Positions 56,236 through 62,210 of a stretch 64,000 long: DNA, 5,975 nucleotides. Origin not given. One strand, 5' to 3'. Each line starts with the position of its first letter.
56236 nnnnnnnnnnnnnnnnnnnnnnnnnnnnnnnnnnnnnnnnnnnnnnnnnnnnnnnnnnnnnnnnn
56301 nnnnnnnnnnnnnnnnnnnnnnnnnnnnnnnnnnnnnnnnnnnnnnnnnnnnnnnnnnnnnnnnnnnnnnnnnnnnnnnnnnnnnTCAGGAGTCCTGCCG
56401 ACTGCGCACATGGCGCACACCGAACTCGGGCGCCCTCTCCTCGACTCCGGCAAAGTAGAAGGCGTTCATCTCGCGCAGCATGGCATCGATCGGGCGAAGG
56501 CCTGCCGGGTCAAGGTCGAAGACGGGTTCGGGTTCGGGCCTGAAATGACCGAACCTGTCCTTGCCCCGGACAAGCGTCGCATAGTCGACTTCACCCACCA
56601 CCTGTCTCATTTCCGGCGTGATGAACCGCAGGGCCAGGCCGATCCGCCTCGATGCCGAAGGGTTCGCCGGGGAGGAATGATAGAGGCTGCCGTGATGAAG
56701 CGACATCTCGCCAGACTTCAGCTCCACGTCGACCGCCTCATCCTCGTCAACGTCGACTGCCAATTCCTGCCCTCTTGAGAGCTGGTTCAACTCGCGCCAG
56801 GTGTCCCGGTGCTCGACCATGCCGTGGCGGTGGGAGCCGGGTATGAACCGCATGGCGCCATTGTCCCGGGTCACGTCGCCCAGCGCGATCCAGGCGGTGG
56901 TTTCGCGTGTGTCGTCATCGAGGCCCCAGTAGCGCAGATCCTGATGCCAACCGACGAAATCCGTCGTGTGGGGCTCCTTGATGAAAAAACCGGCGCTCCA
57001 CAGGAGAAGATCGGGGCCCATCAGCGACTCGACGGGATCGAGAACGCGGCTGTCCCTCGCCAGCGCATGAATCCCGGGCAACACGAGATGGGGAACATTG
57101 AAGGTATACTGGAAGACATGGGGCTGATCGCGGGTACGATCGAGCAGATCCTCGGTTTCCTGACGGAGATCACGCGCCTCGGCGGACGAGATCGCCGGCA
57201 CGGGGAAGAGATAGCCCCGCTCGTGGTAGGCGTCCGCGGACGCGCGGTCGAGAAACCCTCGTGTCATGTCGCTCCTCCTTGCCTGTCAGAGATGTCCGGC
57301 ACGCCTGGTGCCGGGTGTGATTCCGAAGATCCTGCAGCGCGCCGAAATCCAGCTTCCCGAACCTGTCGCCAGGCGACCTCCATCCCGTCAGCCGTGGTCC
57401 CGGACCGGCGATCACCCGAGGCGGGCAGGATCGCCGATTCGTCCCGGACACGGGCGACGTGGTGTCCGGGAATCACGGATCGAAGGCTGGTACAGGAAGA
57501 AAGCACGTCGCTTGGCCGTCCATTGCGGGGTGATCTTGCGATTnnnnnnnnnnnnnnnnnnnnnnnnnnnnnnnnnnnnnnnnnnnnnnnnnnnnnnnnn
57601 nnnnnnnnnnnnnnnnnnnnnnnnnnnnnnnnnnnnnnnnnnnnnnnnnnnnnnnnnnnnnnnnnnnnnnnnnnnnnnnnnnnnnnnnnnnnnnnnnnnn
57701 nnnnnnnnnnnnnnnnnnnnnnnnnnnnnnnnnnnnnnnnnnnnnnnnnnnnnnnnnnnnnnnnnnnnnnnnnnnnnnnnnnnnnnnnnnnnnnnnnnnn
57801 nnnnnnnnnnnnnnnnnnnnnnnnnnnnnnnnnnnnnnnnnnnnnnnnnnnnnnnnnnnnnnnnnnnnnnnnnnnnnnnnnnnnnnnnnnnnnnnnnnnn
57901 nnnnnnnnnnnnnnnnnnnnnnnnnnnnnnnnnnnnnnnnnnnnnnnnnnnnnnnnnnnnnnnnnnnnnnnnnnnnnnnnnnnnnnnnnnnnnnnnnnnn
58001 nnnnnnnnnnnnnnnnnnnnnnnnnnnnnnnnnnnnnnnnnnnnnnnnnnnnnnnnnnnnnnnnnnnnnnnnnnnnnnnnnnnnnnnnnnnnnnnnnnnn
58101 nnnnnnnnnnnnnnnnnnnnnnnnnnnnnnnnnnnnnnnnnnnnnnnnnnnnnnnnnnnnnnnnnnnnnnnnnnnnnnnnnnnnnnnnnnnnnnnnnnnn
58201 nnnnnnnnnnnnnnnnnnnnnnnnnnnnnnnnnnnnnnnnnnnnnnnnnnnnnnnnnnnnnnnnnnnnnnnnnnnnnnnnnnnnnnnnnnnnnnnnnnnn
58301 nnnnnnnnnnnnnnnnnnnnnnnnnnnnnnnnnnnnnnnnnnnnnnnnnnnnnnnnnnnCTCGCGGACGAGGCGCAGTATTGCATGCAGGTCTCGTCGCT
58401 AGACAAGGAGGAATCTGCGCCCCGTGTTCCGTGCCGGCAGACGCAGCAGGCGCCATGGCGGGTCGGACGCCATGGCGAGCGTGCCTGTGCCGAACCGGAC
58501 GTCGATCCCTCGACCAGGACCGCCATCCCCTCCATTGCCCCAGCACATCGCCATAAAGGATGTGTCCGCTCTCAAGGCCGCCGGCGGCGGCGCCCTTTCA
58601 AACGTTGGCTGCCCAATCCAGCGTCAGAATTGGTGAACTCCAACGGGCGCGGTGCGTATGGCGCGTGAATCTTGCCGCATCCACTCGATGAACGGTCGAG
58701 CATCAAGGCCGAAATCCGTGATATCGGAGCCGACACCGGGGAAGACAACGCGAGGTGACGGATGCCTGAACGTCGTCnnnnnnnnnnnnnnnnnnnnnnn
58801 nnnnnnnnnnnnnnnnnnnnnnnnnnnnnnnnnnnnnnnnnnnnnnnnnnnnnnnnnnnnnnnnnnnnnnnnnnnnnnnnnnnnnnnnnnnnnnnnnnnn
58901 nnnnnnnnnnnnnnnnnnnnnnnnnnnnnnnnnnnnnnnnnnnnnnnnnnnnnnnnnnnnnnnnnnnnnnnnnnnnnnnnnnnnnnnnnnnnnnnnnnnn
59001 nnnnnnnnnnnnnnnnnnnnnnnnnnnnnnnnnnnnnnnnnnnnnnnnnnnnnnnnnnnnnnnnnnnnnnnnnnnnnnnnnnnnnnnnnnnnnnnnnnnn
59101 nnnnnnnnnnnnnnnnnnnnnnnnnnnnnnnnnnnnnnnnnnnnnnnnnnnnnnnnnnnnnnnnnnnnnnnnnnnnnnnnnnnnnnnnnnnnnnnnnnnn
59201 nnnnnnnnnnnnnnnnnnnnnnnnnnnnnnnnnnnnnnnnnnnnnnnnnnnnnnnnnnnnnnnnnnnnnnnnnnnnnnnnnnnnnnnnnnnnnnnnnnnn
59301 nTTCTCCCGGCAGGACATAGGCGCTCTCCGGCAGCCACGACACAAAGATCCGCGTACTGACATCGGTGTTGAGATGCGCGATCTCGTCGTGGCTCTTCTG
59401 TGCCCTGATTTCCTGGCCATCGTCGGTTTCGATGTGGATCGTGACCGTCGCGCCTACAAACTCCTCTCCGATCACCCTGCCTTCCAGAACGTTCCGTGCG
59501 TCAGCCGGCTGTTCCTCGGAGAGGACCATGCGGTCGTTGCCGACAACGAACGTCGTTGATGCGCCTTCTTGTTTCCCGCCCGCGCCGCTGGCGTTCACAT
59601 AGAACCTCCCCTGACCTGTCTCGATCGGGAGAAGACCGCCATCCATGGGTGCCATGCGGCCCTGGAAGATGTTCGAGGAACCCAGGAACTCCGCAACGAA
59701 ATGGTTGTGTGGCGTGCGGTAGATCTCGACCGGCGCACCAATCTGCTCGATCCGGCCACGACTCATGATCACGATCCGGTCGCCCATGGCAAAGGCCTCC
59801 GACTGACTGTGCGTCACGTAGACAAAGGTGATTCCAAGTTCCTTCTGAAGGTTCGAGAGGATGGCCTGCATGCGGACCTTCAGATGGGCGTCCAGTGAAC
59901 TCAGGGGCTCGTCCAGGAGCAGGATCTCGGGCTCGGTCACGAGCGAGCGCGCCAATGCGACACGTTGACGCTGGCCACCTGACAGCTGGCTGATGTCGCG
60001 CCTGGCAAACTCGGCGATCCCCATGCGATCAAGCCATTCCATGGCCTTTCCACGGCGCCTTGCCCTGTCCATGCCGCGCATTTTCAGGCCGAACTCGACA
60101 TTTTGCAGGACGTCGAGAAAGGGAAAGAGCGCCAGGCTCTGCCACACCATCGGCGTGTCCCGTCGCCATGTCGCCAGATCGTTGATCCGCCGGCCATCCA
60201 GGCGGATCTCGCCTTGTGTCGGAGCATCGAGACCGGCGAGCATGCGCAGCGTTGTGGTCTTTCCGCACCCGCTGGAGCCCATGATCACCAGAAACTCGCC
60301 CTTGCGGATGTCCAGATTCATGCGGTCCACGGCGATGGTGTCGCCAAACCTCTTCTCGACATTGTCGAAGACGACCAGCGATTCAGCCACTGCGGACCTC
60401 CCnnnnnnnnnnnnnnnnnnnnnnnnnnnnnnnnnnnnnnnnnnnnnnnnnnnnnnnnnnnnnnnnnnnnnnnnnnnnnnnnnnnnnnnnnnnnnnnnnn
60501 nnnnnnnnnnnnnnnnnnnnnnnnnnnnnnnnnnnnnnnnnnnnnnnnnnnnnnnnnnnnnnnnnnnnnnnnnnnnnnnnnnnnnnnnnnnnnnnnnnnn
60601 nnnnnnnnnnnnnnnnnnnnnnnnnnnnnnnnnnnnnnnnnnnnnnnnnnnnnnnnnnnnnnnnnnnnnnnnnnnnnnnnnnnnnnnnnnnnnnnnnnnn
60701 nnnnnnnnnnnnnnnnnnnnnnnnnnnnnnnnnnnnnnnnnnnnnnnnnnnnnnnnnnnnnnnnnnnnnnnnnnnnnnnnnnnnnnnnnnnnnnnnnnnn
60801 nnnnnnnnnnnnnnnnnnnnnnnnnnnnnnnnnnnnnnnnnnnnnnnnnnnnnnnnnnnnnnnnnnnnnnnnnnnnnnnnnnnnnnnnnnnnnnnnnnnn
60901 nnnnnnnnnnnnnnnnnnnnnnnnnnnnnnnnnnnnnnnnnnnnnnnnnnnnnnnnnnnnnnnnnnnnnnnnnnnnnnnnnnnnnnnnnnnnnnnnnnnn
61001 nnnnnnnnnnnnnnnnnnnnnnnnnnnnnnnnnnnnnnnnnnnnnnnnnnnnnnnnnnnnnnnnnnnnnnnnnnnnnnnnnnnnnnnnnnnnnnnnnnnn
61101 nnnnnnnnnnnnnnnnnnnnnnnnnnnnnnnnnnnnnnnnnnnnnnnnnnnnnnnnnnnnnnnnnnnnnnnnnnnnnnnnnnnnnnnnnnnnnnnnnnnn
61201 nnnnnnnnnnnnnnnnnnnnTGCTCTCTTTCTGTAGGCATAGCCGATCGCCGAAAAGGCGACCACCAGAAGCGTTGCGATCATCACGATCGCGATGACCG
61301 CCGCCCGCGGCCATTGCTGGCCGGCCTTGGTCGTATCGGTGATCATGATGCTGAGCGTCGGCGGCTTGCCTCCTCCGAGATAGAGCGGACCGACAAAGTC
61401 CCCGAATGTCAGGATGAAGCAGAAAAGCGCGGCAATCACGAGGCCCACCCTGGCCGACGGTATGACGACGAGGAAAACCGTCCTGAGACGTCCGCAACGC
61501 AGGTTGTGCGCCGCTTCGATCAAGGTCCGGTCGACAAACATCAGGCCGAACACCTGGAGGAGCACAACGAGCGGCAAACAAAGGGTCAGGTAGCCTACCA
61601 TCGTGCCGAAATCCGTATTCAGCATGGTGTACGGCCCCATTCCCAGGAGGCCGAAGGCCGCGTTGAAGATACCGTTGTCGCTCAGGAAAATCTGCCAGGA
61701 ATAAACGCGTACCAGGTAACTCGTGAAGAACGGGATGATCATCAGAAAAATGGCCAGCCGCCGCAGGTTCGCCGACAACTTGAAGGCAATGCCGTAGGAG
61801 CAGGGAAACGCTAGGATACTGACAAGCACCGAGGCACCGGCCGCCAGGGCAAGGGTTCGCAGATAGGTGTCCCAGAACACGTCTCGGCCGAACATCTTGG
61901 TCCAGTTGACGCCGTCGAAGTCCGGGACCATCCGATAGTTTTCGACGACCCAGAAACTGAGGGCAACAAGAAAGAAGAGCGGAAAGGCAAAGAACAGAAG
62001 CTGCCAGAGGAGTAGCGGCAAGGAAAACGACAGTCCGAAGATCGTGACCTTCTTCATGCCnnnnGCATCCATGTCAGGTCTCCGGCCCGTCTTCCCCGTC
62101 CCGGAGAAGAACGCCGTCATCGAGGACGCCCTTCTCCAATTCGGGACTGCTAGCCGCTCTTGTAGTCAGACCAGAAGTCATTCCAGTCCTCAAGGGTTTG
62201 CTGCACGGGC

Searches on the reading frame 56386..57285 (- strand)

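Call 17: search_protein_families(library=pfam, proteins=[window:56389-57285:-], max_evalue=0.00001)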
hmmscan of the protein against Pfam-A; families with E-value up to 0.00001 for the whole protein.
window:56389-57285:- (299 aa): 1 family
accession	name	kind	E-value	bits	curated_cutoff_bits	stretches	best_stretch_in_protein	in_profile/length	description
PF05721.19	PhyH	-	1.8e-31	110.5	22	1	20-215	1-212/213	Phytanoyl-CoA dioxygenase (PhyH)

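Call 72: search_protein_families(library=ncbifam, proteins=[window:56386-57285:-], max_evalue=0.01)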
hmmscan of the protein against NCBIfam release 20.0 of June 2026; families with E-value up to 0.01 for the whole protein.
window:56386-57285:- (299 aa): 4 families
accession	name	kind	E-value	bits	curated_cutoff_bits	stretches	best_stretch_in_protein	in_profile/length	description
TIGR01762.1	chlorin-enz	subfamily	4.9e-16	58.9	226.3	1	17-235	8-259/288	chlorinating enzyme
TIGR02408.1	ectoine_ThpD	equivalog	2.7e-08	33.5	336.5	1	11-165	16-182/277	ectoine hydroxylase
NF045813.1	DxPntBtaHylase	equivalog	3e-07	30.1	550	1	103-213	126-236/285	1-deoxypentalenic acid 11-beta-hydroxylase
NF052437.1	MPhHdxlPhnYGIM8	equivalog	0.0001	21.9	500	1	70-218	74-210/260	methylphosphonate hydroxylase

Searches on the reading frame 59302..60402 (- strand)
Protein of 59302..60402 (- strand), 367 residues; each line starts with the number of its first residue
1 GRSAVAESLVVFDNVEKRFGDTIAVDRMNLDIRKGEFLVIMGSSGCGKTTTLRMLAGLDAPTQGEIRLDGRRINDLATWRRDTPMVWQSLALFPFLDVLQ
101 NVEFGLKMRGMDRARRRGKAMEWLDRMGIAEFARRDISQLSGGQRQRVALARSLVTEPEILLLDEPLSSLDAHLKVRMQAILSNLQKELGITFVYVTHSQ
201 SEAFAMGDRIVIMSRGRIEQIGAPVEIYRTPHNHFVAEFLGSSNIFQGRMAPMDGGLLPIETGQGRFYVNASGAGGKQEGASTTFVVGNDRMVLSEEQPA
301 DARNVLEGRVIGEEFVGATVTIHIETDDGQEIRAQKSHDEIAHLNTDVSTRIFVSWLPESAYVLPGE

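Call 17: search_protein_families(library=pfam, proteins=[window:59302-60402:-], max_evalue=0.00001)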
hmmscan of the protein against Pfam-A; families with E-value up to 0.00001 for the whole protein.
window:59302-60402:- (367 aa): 2 families
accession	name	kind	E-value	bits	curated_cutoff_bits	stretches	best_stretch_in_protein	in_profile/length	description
PF00005.33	ABC_tran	-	4.9e-36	124.8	25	1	26-167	2-136/137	ABC transporter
PF08402.16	TOBE_2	-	3e-09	37.3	21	1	294-364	10-76/76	TOBE domain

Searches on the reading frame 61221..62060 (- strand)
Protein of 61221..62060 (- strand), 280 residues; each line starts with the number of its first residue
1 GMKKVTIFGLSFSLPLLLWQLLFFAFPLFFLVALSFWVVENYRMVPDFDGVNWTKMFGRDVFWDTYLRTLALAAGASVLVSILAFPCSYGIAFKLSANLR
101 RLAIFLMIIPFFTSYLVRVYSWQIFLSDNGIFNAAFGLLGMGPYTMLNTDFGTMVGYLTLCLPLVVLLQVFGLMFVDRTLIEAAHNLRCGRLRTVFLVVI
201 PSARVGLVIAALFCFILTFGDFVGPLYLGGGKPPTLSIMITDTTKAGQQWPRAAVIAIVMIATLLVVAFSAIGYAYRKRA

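Call 17: search_protein_families(library=pfam, proteins=[window:61221-62060:-], max_evalue=0.00001)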
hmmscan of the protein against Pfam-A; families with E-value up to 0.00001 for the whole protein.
window:61221-62060:- (280 aa): 1 family
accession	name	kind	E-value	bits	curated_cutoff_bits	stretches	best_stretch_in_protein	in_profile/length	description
PF00528.27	BPD_transp_1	-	2.9e-08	34.1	26.4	1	93-276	14-178/184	Binding-protein-dependent transport system inner membrane component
